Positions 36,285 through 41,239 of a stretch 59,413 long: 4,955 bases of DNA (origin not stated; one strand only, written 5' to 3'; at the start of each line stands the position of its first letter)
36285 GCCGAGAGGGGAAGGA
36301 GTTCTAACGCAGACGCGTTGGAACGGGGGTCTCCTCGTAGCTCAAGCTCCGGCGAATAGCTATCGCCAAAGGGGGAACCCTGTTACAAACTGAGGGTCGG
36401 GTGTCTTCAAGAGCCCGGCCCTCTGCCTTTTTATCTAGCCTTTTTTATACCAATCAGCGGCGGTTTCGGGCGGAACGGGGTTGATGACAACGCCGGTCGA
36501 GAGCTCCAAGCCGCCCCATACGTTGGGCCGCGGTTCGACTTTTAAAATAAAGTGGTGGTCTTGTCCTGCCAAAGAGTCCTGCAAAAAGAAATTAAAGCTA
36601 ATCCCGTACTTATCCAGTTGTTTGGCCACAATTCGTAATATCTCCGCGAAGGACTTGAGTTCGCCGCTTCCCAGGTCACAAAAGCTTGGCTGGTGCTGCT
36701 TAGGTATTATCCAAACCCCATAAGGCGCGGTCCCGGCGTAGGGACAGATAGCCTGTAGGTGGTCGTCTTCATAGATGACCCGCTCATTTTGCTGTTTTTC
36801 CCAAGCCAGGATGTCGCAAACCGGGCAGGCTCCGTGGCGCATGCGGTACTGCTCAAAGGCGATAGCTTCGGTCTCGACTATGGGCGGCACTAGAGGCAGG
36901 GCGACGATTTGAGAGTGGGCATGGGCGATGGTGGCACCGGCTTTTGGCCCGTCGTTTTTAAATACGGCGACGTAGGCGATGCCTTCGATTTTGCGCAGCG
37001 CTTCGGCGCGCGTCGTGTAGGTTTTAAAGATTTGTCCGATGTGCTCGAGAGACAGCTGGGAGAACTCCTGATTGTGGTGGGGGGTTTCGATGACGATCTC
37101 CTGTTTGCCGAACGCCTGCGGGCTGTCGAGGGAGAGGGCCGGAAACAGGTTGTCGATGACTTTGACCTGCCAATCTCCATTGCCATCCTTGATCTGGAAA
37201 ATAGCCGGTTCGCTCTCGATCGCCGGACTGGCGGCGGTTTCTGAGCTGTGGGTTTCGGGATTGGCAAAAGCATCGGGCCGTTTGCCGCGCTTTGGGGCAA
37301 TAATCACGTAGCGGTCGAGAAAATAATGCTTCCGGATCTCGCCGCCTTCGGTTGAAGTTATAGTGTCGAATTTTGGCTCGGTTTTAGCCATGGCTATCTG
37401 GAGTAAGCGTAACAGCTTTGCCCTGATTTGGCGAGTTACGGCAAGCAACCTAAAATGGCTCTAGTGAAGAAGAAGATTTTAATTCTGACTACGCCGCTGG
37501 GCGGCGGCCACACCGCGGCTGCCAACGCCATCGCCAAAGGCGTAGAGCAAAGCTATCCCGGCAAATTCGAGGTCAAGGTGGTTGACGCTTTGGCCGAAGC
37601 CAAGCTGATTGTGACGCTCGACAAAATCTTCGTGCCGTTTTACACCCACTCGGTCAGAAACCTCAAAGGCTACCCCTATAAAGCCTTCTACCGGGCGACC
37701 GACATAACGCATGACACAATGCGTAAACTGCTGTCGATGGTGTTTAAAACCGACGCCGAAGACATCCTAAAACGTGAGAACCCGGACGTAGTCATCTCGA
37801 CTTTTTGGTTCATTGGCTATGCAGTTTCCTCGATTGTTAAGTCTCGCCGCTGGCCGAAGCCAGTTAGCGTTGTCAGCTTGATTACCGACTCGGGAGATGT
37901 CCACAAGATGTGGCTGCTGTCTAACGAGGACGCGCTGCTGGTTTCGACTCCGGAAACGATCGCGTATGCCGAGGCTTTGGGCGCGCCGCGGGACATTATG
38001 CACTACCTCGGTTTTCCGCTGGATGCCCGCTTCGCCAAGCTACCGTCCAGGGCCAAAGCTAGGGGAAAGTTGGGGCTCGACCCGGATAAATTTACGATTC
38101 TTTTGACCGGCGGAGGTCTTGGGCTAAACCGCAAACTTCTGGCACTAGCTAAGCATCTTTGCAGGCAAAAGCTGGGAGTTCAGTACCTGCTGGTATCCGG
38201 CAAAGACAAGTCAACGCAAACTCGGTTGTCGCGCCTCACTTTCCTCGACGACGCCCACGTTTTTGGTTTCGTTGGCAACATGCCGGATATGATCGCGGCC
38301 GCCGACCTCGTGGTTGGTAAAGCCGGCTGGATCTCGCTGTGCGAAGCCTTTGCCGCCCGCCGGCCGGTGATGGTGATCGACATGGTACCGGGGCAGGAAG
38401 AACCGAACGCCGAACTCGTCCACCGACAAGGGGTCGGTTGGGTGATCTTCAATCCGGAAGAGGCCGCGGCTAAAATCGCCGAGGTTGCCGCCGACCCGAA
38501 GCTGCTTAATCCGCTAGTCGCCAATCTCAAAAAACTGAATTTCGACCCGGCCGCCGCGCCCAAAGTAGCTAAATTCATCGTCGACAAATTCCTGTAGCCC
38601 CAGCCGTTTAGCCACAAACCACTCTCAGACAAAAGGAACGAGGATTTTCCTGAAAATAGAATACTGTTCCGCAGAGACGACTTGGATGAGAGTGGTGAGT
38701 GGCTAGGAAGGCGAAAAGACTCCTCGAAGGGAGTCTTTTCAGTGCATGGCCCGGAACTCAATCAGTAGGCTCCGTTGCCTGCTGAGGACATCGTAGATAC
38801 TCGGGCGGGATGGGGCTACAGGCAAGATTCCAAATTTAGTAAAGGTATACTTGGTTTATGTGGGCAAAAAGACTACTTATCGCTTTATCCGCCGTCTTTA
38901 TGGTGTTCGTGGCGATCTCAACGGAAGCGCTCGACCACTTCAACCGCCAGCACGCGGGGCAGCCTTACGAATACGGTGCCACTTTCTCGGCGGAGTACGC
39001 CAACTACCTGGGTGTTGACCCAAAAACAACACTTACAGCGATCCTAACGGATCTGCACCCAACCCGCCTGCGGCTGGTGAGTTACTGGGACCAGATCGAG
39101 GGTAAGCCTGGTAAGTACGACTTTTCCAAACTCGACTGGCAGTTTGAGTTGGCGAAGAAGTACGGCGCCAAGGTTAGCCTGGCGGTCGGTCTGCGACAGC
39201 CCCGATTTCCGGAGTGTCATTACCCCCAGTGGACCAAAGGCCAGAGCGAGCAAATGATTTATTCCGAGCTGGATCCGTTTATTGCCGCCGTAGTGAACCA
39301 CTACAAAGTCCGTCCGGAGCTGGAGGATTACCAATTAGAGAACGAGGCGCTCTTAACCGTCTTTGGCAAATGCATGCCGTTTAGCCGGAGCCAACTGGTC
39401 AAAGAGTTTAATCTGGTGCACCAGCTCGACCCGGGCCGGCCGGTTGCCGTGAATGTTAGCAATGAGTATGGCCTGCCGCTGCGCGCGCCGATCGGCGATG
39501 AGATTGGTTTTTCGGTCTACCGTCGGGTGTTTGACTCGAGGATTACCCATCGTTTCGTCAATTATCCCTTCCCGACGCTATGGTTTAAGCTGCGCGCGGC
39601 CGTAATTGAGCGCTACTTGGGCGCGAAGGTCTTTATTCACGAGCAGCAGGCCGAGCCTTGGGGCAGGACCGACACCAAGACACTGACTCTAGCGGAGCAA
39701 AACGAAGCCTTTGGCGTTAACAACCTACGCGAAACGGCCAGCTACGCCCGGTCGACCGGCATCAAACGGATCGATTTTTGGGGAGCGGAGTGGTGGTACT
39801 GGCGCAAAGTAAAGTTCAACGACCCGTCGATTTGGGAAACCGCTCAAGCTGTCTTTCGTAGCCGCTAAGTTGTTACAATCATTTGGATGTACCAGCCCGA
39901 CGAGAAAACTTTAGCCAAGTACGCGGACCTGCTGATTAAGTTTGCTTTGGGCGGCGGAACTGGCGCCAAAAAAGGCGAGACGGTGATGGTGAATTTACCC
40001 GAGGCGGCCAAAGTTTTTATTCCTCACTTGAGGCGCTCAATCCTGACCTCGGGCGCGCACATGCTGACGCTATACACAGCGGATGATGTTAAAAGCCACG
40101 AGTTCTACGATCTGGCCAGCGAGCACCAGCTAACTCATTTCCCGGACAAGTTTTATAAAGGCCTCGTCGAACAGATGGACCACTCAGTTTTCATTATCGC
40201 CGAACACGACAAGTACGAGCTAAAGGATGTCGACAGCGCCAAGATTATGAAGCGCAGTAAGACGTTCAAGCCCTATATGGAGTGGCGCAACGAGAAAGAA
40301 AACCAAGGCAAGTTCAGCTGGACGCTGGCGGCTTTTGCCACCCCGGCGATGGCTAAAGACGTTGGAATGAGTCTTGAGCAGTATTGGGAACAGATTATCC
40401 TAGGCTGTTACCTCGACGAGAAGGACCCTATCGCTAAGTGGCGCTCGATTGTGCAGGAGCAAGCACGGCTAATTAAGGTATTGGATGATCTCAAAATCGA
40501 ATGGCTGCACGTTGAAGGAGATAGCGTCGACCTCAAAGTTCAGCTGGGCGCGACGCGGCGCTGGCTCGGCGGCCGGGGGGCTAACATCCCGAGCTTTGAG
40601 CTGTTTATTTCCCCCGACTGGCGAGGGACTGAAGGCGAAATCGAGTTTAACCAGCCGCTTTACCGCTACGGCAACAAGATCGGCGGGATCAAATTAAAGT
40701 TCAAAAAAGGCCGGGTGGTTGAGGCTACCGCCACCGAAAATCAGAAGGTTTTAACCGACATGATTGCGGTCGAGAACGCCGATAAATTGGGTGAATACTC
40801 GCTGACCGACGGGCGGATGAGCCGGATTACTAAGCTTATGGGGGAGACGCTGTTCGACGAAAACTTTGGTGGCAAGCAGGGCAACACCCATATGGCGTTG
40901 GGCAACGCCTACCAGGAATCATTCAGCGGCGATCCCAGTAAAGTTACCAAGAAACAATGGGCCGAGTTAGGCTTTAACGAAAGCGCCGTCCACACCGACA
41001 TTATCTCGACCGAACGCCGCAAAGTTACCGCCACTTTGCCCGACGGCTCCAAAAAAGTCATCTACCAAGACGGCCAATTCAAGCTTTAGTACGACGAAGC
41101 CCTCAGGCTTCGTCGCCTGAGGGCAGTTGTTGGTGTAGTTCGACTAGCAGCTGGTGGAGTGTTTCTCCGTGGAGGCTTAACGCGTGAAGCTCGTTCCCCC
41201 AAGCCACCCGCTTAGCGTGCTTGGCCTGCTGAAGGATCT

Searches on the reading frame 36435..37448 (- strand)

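Call 60: search_protein_families(library=pfam, proteins=[window:36435-37448:-], max_evalue=0.0001)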
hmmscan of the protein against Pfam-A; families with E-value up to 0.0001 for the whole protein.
window:36435-37448:- (337 aa): 4 families
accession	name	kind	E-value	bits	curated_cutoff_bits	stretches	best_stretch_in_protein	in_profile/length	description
PF01087.27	GalP_UDP_transf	-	1.2e-11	45.8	22.1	1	106-188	102-184/184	Galactose-1-phosphate uridyl transferase, N-terminal domain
PF16285.10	DUF4931_N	-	6.2e-10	39.7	24.1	1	115-184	52-121/124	Domain of unknown function (DUF4931) N-terminal domain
PF01230.28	HIT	-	8.2e-09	36.4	21.5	0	218-280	2-64/98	HIT domain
PF02744.22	GalP_UDP_tr_C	-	4.2e-07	30.3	29.2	1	197-282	4-90/165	Galactose-1-phosphate uridyl transferase, C-terminal domain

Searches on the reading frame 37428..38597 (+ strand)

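Call 69: search_protein_families(library=pfam, proteins=[window:37428-38597:+], max_evalue=0.0001)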
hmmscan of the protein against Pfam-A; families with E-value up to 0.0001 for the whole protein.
window:37428-38597:+ (389 aa): 4 families
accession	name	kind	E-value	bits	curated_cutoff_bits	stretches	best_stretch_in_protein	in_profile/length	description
PF06925.17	MGDG_synth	-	9.5e-21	75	25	1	28-197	1-168/169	Monogalactosyldiacylglycerol (MGDG) synthase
PF04101.22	Glyco_tran_28_C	-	3.7e-12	47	22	1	223-353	1-136/166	Glycosyltransferase family 28 C-terminal domain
PF00534.26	Glycos_transf_1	-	5.6e-08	32.9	26.4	1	237-368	33-170/172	Glycosyl transferases group 1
PF13692.12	Glyco_trans_1_4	-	1e-05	26.3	27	1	242-356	25-142/142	Glycosyl transferases group 1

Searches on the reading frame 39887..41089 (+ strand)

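Call 69: search_protein_families(library=pfam, proteins=[window:39887-41089:+], max_evalue=0.0001)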
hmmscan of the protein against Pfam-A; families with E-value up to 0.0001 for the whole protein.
window:39887-41089:+ (400 aa): 1 family
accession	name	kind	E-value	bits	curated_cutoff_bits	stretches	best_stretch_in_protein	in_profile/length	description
PF02073.20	Peptidase_M29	-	7.1e-99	331.8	27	1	6-398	2-406/406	Thermophilic metalloprotease (M29)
